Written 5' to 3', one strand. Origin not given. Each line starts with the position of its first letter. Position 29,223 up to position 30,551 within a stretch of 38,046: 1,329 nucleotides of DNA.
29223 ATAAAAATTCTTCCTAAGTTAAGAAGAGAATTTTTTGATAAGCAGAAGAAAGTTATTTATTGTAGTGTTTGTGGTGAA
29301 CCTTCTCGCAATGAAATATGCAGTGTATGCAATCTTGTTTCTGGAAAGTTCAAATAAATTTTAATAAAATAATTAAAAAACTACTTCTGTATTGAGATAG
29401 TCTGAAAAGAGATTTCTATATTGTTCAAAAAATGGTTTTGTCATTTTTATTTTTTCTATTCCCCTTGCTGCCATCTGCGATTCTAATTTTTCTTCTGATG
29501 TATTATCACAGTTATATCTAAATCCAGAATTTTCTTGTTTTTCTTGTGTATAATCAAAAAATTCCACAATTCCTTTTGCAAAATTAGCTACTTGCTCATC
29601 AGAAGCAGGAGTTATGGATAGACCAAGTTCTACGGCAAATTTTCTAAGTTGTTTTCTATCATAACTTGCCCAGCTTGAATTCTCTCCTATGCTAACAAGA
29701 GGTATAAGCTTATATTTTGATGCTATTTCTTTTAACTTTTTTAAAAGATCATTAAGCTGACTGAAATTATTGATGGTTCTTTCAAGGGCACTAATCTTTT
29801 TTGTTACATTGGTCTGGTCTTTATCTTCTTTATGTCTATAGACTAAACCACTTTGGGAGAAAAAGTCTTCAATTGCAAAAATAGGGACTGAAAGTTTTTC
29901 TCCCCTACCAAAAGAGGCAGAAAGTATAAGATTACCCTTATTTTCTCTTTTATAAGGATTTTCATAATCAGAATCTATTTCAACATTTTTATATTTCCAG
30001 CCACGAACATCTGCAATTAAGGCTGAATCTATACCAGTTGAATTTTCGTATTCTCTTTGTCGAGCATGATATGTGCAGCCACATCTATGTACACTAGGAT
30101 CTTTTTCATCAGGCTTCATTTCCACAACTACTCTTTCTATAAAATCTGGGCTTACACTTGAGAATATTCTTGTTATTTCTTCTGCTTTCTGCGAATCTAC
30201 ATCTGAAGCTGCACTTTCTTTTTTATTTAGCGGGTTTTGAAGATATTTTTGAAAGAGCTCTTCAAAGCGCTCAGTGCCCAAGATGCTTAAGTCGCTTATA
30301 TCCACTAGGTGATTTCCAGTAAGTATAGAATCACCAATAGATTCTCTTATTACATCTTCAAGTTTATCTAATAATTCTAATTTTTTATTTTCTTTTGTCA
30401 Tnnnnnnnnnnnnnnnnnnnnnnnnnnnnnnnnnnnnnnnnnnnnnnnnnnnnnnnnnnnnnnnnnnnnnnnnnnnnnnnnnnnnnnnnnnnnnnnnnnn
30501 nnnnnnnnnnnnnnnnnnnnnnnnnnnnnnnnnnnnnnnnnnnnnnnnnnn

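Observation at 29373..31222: Translationally coupled two-gene orphan operon with no recognisable domains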

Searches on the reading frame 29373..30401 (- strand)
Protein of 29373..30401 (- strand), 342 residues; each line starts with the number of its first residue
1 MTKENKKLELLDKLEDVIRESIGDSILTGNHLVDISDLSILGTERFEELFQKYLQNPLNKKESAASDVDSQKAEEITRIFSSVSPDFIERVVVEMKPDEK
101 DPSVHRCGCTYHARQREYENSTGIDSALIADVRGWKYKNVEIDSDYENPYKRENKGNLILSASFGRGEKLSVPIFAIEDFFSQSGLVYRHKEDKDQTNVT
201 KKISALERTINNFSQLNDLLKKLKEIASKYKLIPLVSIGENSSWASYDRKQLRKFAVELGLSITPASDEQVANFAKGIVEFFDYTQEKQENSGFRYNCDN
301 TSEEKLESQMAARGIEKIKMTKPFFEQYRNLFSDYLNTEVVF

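Call 3: search_protein_families(library=pfam, proteins=[window:29373-30401:-], max_evalue=1)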
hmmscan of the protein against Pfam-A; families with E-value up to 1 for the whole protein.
window:29373-30401:- (342 aa): 1 family
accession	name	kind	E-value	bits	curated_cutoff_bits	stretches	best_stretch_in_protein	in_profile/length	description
PF08146.17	BP28CT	-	0.62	10.4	27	0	197-230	71-104/149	BP28CT (NUC211) domain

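Call 4: search_protein_families(library=padloc, proteins=[window:29373-30401:-], max_evalue=1)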
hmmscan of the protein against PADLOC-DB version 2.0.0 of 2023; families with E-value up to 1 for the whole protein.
window:29373-30401:- (342 aa): 0 families
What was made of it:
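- On Known anti-phage defence systems (PADLOC-DB 2.0): 0 families at E up to 1 for both proteins (call 4).
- No PADLOC hit for either protein (call 4).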

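Call 5: search_protein_families(library=ncbifam, proteins=[window:29373-30401:-], max_evalue=1)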
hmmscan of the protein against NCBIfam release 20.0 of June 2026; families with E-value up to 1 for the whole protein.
window:29373-30401:- (342 aa): 0 families
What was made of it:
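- On TrmB-regulated divergent operon (TrmB/TM-system kind): Gene 1 and gene 2 have no domain (calls 3-5).
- On Type II toxin-antitoxin: No Pfam, NCBIfam or PADLOC hit (calls 3-5).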

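Call 7: search_solved_structures(query=window:29373-30401:-, max_evalue=10)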
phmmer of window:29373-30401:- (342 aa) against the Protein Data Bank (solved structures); distinct sequences matched with E-value up to 10: 11.
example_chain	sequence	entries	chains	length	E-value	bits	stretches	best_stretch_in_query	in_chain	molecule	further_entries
7uvh_C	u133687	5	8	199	0.052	15.9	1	257-320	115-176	Gametocyte surface protein P230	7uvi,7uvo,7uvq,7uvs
7ust_A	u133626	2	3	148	0.057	15.8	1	254-318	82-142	Gametocyte surface protein P230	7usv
6ohg_A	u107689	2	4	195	0.058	15.8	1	257-319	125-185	Gametocyte surface protein P230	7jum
9n8i_E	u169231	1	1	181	0.06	15.7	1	254-318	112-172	Gametocyte surface protein P230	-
7u9e_A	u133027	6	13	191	0.068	15.5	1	257-318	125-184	Gametocyte surface protein P230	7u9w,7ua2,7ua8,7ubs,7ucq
9n8n_I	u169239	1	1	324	0.1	15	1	257-334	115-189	Gametocyte surface protein P230,Gametocyte surface protein P45/48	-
9n8j_X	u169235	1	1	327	0.18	14.1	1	258-323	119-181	Gametocyte surface protein P230,Gametocyte surface protein P45/48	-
9wen_B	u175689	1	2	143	0.18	14.1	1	19-69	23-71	Interleukin-10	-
9l5r_h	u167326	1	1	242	0.18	14.1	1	23-77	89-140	U2 small nuclear ribonucleoprotein A'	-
6f4g_A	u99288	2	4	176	0.35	13.2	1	4-61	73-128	Probable U2 small nuclear ribonucleoprotein A'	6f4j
5x5l_A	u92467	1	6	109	1.2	11.5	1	136-228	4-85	AdeR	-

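Call 9: find_homologous_proteins(query=window:29373-30401:-)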
Query window:29373-30401:- (342 aa): 1 proteins with E <= 0.001 among 7307 candidates.
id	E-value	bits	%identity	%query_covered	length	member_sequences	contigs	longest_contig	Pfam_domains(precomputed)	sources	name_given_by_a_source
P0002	5.8e-221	750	100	100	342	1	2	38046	-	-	-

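Call 13: find_encoding_contigs(protein=P0002, flank=10000, max_places=6)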
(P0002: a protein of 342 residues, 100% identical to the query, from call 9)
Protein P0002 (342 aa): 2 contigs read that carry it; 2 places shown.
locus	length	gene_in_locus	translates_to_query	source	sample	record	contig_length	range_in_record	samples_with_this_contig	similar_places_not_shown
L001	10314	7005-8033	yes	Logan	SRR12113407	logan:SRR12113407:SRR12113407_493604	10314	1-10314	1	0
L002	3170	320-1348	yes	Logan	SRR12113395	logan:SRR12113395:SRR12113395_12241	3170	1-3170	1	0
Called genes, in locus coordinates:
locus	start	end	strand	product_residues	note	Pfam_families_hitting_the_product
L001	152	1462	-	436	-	PF02812:ELFV_dehydrog_N, PF00208:ELFV_dehydrog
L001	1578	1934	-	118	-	PF04756:OST3_OST6 (weak), PF00085:Thioredoxin, PF13098:Thioredoxin_2, PF13905:Thioredoxin_8 (faint)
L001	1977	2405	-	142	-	-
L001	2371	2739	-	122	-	-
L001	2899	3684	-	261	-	PF07885:Ion_trans_2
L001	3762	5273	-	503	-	PF03063:Prismane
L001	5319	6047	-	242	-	PF01978:TrmB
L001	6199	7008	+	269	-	-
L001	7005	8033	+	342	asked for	-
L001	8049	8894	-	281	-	PF03054:tRNA_Me_trans, PF01171:ATP_bind_3, PF06508:QueC (weak)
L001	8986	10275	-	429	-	PF00289:Biotin_carb_N, PF02786:CPSase_L_D2, PF02222:ATP-grasp, PF07478:Dala_Dala_lig_C, PF02785:Biotin_carb_C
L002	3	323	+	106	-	?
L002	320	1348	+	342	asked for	-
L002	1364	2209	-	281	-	PF03054:tRNA_Me_trans, PF01171:ATP_bind_3, PF06508:QueC (weak)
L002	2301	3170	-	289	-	?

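Call 21: search_protein_representatives(protein=window:29373-30401:-)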
Query: 342 residues. Proteins with E-value up to 0.001 (for the whole library): 4; up to 1e-10: 2; up to 1e-30: 1. The best 4 are listed.
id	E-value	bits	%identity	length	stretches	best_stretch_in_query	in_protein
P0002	1.9e-221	750.0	100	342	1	1-342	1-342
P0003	1.5e-28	116.3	33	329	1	10-333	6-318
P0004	1.9e-08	50.3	35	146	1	10-150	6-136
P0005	7.5e-06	41.7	27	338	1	25-341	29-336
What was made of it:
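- On Gene 2 family (this report; 7 sequences): HMMER E-values 1.5e-28 to 7.5e-06 (call 21).
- Family found only by exhaustive HMMER (call 21).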

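Call 25: find_encoding_contigs(protein=P0003, flank=10000)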
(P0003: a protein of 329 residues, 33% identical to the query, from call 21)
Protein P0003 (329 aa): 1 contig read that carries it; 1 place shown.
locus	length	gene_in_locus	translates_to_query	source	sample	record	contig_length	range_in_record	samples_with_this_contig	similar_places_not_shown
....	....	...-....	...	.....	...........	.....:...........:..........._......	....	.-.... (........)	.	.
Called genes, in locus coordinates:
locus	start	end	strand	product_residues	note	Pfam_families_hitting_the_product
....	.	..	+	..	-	?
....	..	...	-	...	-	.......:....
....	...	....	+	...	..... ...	-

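Call 26: find_encoding_contigs(protein=P0005, flank=10000)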
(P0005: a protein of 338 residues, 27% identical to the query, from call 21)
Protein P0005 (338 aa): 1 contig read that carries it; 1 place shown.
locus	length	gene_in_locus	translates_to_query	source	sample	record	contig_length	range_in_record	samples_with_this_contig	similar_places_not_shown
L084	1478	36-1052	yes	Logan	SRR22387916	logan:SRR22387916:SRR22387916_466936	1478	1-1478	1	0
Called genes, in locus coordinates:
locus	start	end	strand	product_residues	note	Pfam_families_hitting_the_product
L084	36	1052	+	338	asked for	-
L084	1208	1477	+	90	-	?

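Call 27: find_encoding_contigs(protein=P0004, flank=10000)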
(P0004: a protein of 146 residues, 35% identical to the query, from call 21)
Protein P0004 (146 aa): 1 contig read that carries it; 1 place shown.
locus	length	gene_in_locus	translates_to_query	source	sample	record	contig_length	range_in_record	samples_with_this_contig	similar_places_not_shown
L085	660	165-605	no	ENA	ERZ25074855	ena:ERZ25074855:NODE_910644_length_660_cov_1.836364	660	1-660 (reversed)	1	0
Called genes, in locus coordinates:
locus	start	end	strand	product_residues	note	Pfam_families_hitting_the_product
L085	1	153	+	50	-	?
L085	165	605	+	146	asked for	-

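Call 33: find_homologous_proteins(query=A1, max_evalue=0.01)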
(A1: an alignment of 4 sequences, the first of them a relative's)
Query A1 (4 sequences) (342 aa, profile of the alignment): 2 proteins with E <= 0.01 among 8000 candidates.
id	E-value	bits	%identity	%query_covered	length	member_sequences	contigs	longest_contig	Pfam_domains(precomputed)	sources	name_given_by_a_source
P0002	1.6e-154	532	100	100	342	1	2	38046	-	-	-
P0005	1.0e-133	464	24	100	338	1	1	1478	-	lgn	-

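Call 57: search_solved_structures(query=A1, max_evalue=10)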
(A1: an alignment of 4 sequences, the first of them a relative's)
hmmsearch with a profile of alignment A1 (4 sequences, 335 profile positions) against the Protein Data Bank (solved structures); distinct sequences matched with E-value up to 10: 2.
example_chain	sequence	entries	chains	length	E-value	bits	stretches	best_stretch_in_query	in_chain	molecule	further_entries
5x5l_A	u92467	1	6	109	0.47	12.8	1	126-189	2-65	AdeR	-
3bh0_A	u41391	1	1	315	0.53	12.6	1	106-264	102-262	DNAB-LIKE REPLICATIVE HELICASE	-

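Call 58: search_protein_families(library=phrogs, proteins=[window:29373-30401:-, P0003, P0005], max_evalue=1)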
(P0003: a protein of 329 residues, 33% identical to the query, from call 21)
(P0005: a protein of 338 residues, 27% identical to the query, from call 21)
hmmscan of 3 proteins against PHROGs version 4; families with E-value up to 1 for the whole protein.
window:29373-30401:- (342 aa): 1 family
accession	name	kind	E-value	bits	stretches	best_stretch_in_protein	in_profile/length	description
phrog_12931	-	unknown function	0.047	14.8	0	182-222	75-113/123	-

P0003 (329 aa): 1 family
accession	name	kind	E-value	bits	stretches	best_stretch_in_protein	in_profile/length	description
phrog_37019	-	unknown function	0.063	14.4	0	96-145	7-56/79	-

P0005 (338 aa): 0 families

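Call 64: predict_structure(alignment_id=A1)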
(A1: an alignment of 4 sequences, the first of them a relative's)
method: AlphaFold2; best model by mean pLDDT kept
length: 342 residues; sequences in the alignment: 4
mean_pLDDT: 38.0   pTM: 0.39
mean pLDDT of the five models: 38.0, 34.7, 34.6, 34.2, 34.0
residues with pLDDT >= 90: 0; 70-90: 6; 50-70: 51; < 50: 285
segments of 3 or more residues with pLDDT < 50: 1-210, 237-257, 291-342
pLDDT, mean of each block of 10 residues (from residue 1): 38 37 28 36 36 38 37 36 32 28 36 34 26 24 25 21 28 38 29 38 47 58 73 51 31 44 54 60 61 39 31 37 35 34 31
secondary structure, 60 per line:
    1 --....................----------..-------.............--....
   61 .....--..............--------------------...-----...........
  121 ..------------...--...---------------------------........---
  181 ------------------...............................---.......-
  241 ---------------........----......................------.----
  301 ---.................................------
elements in order: H3-22 H42-54 H57-65 H68-81 H110-122 E135-137 E140-142 E170-177 H199-229 E233-239 E256-263 H268-289 H304-336

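Call 70: search_protein_families(library=pfam, alignment_id=A4, max_evalue=5)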
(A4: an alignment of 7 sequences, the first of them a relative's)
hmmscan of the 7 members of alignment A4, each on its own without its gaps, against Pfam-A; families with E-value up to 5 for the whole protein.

A. member 1, P0002 (342 aa): 1 family
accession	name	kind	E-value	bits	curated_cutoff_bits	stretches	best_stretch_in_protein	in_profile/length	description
PF08146.17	BP28CT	-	0.62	10.4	27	0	197-230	71-104/149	BP28CT (NUC211) domain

B. families by the number of members that match (of 7 scanned): 7 families
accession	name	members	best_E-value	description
PF19095.5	DUF5783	2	0.097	Family of unknown function (DUF5783)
PF18394.6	TBK1_CCD1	1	0.00045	TANK-binding kinase 1 coiled-coil domain 1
PF23179.1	bHLH_INO2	1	0.096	INO2 bHLH domain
PF25022.1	NPHP3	1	0.13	Nephrocystin-3 domain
PF06009.19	Laminin_II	1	0.13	Laminin Domain II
PF22378.1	Tas3-like_N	1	0.22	Tas3-like, N-terminal domain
PF08146.17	BP28CT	1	0.62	BP28CT (NUC211) domain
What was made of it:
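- Tried and rejected: Pfam, NCBIfam, PADLOC and PHROGs on both proteins and on gene 2 family members gave nothing (calls 3-5, 58, 70).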

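Call 71: search_solved_structures(query=A4, max_evalue=10)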
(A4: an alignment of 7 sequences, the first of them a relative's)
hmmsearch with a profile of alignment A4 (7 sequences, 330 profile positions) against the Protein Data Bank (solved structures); distinct sequences matched with E-value up to 10: 2.
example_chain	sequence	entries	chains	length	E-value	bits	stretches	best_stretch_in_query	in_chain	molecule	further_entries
5x5l_A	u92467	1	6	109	0.17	14.2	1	122-189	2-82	AdeR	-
4ob1_A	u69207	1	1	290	0.2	13.9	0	5-50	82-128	Cobalt-containing nitrile hydratase subunit alpha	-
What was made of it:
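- No profile hit to any enzyme family, even with family profiles (calls 57, 70, 71).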

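Call 83: fold_search(model_id=the predicted structure, library=pdb)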
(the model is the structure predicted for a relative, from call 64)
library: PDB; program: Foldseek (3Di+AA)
matches with E <= 10: 360; with E <= 0.001: 0
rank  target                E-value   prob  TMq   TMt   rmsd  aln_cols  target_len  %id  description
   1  2fyx_A                1.2e-01  0.25  0.15  0.29  12.3       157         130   18  Crystal structure of a putative transposase (dr_0177) from deinococcus radiodurans r1 at 1.90 A resolution (released 2006-02-21)
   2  2v8v_A                1.6e-01  0.44  0.16  0.13   8.2       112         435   13  Crystal structure of mutant R322A of beta-alanine synthase from Saccharomyces kluyveri (released 2007-10-02)
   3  2v8v_D                1.6e-01  0.44  0.16  0.13   8.2       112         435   13  Crystal structure of mutant R322A of beta-alanine synthase from Saccharomyces kluyveri (released 2007-10-02)
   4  7u7h_A                2.4e-01  0.12  0.10  0.09  16.4       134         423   10  Cysteate acyl-ACP transferase from Alistipes finegoldii (released 2023-01-18)
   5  4cm0                  2.7e-01  0.60  0.17  0.13   7.0       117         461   10  Crystal structure of human soluble Adenylyl Cyclase with alpha,beta- methyleneadenosine-5'-triphosphate soaked with bica (released 2014-03-05)
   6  2vl1_A                2.8e-01  0.33  0.16  0.13   8.1       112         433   13  Crystal structure of beta-alanine synthase from Saccharomyces kluyveri in complex with a gly-gly peptide (released 2008-05-13)
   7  2vl1_C                3.0e-01  0.30  0.16  0.13   8.1       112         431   13  Crystal structure of beta-alanine synthase from Saccharomyces kluyveri in complex with a gly-gly peptide (released 2008-05-13)
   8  2v8h_A                3.4e-01  0.30  0.16  0.13   8.1       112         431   13  Crystal structure of mutant E159A of beta-alanine synthase from Saccharomyces kluyveri in complex with its substrate N (released 2007-10-02)
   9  7u7h_D                3.8e-01  0.12  0.10  0.09  16.1       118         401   11  Cysteate acyl-ACP transferase from Alistipes finegoldii (released 2023-01-18)
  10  7u7h_E                3.8e-01  0.10  0.10  0.09  17.1       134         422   10  Cysteate acyl-ACP transferase from Alistipes finegoldii (released 2023-01-18)
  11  2v8h_C                4.0e-01  0.28  0.16  0.13   8.1       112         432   13  Crystal structure of mutant E159A of beta-alanine synthase from Saccharomyces kluyveri in complex with its substrate N (released 2007-10-02)
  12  2v8v_B                4.0e-01  0.21  0.15  0.13   8.8       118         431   13  Crystal structure of mutant R322A of beta-alanine synthase from Saccharomyces kluyveri (released 2007-10-02)
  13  2v8d_A                4.2e-01  0.28  0.16  0.13   8.0       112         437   13  Crystal structure of mutant E159A of beta-alanine synthase from Saccharomyces kluyveri (released 2007-10-02)
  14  2v8g_A                4.8e-01  0.23  0.16  0.13   8.1       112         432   13  Crystal structure of beta-alanine synthase from Saccharomyces kluyveri in complex with the product beta-alanine (released 2007-10-02)
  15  2v8d_B                5.0e-01  0.16  0.15  0.13  10.7       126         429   12  Crystal structure of mutant E159A of beta-alanine synthase from Saccharomyces kluyveri (released 2007-10-02)
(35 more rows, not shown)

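Call 88: search_dna_similar(query=window:29373-30401:-, collection=phages, mode=protein, max_evalue=0.1, max_rows=5)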
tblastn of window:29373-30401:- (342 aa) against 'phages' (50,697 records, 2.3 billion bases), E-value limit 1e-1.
No match.

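Call 90: search_dna_similar(query=window:29373-30401:-, collection=plasmids, mode=protein, max_evalue=0.1, max_rows=5)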
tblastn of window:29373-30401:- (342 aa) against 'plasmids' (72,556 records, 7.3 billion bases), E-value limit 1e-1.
No match.

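Call 95: find_related_loci(query=A6, collection=genome_contigs, flank=5000)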
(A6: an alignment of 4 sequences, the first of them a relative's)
Query A6 (342 aa) in genome_contigs; peptide patterns used: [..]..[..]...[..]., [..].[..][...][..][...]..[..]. (x = any residue, [..] = any of these).
73 stretches matched a pattern; 1 encode a relative of the query (tblastn E <= 1e-3); 1 distinct loci.
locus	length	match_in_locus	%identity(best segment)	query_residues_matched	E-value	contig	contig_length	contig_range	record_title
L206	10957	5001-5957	28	11-335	5e-32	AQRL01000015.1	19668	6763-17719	Nanoarchaeota archaeon SCGC AAA011-G17 A11G17DRAFT_contig_23_0.24_C, whole genome shotgun sequence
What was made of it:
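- The family has only 7 members among about 15 billion proteins, and one genome among 185,579 species (calls 21, 95).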
